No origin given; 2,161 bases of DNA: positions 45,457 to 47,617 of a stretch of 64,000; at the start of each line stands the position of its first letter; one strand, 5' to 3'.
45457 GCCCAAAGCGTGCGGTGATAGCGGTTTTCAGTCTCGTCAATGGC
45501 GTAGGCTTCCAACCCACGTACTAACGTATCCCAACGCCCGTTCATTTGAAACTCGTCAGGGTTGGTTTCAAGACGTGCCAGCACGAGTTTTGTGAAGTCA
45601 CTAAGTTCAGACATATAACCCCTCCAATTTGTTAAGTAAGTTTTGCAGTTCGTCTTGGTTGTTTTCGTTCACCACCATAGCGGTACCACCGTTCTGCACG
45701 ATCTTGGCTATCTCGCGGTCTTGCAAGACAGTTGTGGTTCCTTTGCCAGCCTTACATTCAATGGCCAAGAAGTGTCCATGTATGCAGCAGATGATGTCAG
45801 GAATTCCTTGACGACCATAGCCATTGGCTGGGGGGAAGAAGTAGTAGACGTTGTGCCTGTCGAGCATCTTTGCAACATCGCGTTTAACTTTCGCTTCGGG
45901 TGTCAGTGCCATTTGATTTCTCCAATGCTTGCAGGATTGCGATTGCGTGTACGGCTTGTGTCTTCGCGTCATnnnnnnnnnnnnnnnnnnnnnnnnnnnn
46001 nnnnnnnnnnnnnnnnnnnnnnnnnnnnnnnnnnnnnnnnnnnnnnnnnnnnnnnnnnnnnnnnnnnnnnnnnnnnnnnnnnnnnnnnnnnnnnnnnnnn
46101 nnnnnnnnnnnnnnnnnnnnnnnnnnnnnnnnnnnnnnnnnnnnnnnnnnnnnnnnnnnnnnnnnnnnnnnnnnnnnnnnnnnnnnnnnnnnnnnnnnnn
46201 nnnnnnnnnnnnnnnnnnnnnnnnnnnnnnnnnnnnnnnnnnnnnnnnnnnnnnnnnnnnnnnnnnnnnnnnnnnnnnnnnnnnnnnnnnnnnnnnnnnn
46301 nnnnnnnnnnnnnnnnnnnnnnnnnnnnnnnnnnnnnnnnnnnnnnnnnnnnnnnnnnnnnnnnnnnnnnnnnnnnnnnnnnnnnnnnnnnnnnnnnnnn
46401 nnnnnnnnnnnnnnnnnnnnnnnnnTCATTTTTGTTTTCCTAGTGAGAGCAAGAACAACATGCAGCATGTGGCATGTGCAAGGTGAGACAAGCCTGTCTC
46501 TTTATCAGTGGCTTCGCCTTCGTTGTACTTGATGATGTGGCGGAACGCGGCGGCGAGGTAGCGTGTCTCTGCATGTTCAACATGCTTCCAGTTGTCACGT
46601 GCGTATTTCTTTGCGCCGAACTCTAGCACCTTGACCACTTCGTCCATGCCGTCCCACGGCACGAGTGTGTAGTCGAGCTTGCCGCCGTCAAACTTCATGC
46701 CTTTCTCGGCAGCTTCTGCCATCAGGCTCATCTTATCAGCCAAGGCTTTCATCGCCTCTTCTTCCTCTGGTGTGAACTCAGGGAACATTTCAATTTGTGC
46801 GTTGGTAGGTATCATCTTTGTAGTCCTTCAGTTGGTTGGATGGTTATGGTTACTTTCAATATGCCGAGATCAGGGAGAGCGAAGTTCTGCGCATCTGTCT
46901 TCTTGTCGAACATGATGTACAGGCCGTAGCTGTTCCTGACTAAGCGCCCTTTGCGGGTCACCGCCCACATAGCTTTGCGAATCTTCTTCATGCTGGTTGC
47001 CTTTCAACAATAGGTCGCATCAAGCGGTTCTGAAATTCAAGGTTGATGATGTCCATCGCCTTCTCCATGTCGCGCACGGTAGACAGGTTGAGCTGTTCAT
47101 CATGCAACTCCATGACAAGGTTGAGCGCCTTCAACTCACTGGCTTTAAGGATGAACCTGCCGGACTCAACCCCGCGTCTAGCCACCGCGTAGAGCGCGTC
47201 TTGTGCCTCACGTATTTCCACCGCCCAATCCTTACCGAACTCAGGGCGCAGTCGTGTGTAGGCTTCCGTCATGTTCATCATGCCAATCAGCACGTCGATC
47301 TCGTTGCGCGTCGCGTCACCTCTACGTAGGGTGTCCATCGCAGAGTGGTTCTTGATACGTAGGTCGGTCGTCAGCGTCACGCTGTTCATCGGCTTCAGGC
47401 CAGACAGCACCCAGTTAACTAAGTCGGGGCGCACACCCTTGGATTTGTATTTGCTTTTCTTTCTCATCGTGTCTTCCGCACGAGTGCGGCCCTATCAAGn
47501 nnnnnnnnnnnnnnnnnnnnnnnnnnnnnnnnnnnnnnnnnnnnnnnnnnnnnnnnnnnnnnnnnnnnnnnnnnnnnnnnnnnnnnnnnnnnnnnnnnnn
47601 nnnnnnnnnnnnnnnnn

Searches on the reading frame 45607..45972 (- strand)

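Call 110: search_protein_families(library=pfam, max_evalue=0.01, proteins=[window:45607-45972:-])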
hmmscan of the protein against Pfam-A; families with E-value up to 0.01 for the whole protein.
window:45607-45972:- (121 aa): 1 family
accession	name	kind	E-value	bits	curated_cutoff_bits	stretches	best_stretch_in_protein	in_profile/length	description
PF01870.24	Hjc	-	6.3e-07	29.7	21.1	1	30-93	3-66/93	Archaeal holliday junction resolvase (hjc)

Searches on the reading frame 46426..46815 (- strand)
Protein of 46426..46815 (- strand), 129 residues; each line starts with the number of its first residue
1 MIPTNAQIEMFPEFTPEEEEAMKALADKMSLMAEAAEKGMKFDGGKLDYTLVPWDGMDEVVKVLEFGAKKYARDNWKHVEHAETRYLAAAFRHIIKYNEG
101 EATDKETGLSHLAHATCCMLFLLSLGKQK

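Call 110: search_protein_families(library=pfam, max_evalue=0.01, proteins=[window:46426-46815:-])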
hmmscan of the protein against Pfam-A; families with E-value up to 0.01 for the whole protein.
window:46426-46815:- (129 aa): 1 family
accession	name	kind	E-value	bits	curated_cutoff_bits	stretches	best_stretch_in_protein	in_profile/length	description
PF18909.5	dGTP_diPhyd_N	-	5.6e-32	110.1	27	1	37-127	2-91/99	dATP/dGTP diphosphohydrolase, N-terminal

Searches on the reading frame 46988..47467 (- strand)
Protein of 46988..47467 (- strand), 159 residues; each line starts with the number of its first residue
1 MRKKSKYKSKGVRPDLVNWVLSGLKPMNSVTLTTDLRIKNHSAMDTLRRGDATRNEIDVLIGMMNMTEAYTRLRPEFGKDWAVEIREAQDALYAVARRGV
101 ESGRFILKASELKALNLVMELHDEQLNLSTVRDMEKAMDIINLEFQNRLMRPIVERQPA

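Call 94: search_protein_families(library=phrogs, max_evalue=0.001, proteins=[window:46988-47467:-])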
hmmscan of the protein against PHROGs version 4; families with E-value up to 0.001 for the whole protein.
window:46988-47467:- (159 aa): 1 family
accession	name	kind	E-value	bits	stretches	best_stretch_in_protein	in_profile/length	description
phrog_20828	-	unknown function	1.4e-08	35.7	1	34-134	51-154/179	-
